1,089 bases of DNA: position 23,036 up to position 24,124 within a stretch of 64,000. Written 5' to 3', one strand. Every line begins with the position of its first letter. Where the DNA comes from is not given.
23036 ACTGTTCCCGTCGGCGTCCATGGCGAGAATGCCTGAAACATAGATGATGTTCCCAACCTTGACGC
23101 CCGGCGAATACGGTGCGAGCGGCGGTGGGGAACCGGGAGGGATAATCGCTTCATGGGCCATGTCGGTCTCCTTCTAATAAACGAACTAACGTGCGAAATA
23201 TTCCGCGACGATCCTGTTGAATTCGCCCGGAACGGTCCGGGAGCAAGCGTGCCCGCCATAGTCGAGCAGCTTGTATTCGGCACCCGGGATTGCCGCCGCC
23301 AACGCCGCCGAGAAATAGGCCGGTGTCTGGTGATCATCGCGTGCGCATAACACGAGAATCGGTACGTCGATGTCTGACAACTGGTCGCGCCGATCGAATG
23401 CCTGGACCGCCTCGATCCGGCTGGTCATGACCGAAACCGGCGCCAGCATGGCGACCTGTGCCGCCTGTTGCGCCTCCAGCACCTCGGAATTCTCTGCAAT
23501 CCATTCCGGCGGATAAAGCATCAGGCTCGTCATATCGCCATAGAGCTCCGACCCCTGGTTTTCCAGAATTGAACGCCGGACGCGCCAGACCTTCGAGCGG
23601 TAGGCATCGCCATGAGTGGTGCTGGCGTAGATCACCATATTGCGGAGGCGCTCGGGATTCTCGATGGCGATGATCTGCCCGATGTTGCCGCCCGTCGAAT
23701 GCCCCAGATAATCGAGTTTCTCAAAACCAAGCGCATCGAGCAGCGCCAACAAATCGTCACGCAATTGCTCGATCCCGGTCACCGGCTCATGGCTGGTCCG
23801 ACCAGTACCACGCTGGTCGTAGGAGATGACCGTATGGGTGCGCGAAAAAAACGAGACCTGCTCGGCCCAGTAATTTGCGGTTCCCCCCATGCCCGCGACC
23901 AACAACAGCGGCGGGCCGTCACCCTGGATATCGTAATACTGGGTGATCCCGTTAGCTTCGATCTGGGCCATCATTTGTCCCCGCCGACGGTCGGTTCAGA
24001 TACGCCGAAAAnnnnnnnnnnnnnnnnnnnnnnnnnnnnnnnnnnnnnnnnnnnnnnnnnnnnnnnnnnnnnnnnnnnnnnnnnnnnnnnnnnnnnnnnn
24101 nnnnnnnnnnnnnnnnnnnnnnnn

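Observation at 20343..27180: Unusual cluster coupling 3-hydroxyanthranilate dioxygenase to a class IV aminotransferase, RidA, two hydrolases, a cupin and a benzoate-type aryl-CoA ligase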

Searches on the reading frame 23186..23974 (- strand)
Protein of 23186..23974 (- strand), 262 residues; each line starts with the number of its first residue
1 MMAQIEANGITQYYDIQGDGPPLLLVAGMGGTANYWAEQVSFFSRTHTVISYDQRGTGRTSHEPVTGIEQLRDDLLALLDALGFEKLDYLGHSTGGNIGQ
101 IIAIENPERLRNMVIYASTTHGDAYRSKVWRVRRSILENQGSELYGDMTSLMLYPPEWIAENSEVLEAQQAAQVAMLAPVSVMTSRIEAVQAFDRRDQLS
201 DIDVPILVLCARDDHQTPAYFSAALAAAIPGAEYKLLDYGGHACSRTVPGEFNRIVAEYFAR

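Call 4: search_protein_families(library=pfam, proteins=[window:23186-23974:-])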
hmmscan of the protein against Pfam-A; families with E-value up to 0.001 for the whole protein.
window:23186-23974:- (262 aa): 4 families
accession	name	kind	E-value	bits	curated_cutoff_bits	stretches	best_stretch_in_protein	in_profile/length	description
PF00561.26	Abhydrolase_1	-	1.4e-25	90.9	25.8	1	21-118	1-102/245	alpha/beta hydrolase fold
PF12697.13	Abhydrolase_6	-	7.2e-17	63.2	26.3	1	23-252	1-214/217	Alpha/beta hydrolase family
PF12146.15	Hydrolase_4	-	1.4e-14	54.4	27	1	24-242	8-232/239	Serine aminopeptidase, S33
PF00975.26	Thioesterase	-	0.00036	21.3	26.4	1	22-103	2-84/226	Thioesterase domain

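Call 5: search_protein_families(library=ncbifam, proteins=[window:23186-23974:-])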
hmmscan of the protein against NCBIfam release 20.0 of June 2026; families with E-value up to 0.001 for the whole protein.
window:23186-23974:- (262 aa): 32 families (the best 25 are shown)
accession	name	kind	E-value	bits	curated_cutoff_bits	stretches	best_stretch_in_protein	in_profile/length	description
TIGR03611.1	RutD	equivalog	4.9e-60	203.1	238.5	1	18-259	11-254/258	pyrimidine utilization protein D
TIGR02427.1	protocat_pcaD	equivalog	2.3e-39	135.3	255.85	1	14-260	4-250/251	3-oxoadipate enol-lactonase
NF051488.1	bifunc_PcaDC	exception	3.2e-39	135.2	390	1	14-261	4-251/375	bifunctional 3-oxoadipate enol-lactonase/4-carboxymuconolactone decarboxylase PcaDC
NF051487.1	bifunc_PcaCD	exception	4.2e-30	105.1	430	1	22-261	174-412/413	bifunctional 4-carboxymuconolactone decarboxylase/3-oxoadipate enol-lactonase PcaCD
NF052610.1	macro_16_ester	equivalog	2.6e-19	69.6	420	1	19-244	22-264/281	alpha/beta fold macrolide esterase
TIGR01250.1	pro_imino_pep_2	subfamily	1.4e-18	67.5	167.65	2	7-139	9-149/288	proline iminopeptidase-family hydrolase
NF053693.1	esterase_mleCBF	exception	3.4e-18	66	564.5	1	20-139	23-147/279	CBF family alpha/beta fold macrolide esterase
NF011457.0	PRK14875.1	equivalog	9.1e-18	64.4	307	1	3-260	115-369/372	acetoin dehydrogenase dihydrolipoyllysine-residue acetyltransferase subunit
TIGR01738.1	bioH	equivalog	1.5e-16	60.8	206.95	1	19-255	2-240/245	pimeloyl-ACP methyl ester esterase BioH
NF050089.1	i_nPHAscl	equivalog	1e-15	57.6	300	1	7-121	5-120/288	intracellular short-chain-length polyhydroxyalkanoate depolymerase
TIGR03056.1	bchO_mg_che_rel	equivalog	2.3e-15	56.4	172.55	1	17-114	23-124/278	alpha/beta fold hydrolase BchO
NF041759.1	mac_hydro_EstT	equivalog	4.6e-15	55.5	450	1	17-140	19-147/278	macrolide hydrolase EstT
NF045945.1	ProImpepLactob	equivalog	8.6e-15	55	400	2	12-123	15-136/293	proline iminopeptidase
NF033124.1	estX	equivalog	2.8e-14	52.9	600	1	10-243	11-262/280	macrolide esterase EstX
NF053683.1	esterase_mleBRB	exception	4.4e-14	52.7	585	1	20-120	23-129/280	BRB family alpha/beta fold macrolide esterase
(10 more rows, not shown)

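Call 24: search_solved_structures(query=window:23186-23974:-, max_evalue=1e-15)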
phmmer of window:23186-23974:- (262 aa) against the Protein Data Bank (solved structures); distinct sequences matched with E-value up to 1e-15: 7.
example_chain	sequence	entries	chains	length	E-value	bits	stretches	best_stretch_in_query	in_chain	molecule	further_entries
3v48_A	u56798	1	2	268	5.2e-36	127.6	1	18-257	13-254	Putative aminoacrylate hydrolase RutD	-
8v16_C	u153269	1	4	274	1.4e-30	109.9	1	4-262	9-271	Esterase 1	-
6eb3_A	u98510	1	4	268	1.4e-30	109.8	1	5-262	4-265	Est1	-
5egn_A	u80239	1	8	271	2.1e-24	89.6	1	3-259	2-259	Esterase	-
3om8_A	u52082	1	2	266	6.7e-19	71.6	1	9-237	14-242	Probable hydrolase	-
2xua_A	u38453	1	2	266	1.7e-18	70.3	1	7-258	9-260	3-OXOADIPATE ENOL-LACTONASE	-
8pzg_A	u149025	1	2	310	2.2e-16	63.3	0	57-258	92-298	ORF17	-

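Call 82: search_dna_similar(query=window:23186-23974:-, collection=plasmids, mode=protein, max_rows=20, max_evalue=1e-35)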
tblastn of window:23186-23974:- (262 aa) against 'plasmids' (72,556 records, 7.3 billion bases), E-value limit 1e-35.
Records with a match: 4; places in all: 4; records where one place covers at least 80% of the query: 4.
Best place of each record, by identity: <60% 4.
By first word of the organism name: Rhizobium 2; Pantoea 1; Paracoccaceae 1.
By predicted mobility (MOB-suite, as given by PLSDB): non-mobilizable 3; conjugative 1.
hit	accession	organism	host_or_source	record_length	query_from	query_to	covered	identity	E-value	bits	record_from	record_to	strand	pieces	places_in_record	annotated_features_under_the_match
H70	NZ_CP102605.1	Pantoea sp. SOD02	cell culture,urban freshwater stream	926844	2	261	99%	43.1%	8e-49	179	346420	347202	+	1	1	alpha/beta hydrolase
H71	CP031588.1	Paracoccaceae bacterium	Isolate culture,marine surface water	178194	2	259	98%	42.7%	4e-52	189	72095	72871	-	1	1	rutD_2: Putative aminoacrylate hydrolase RutD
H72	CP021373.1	Rhizobium sp. ACO-34A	Agave americana L.,cell ...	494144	8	260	97%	39.8%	4e-42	160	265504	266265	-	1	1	hypothetical protein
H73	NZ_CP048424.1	Rhizobium daejeonense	Cell,soil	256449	8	260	97%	39.4%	9e-41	156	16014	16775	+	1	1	alpha/beta fold hydrolase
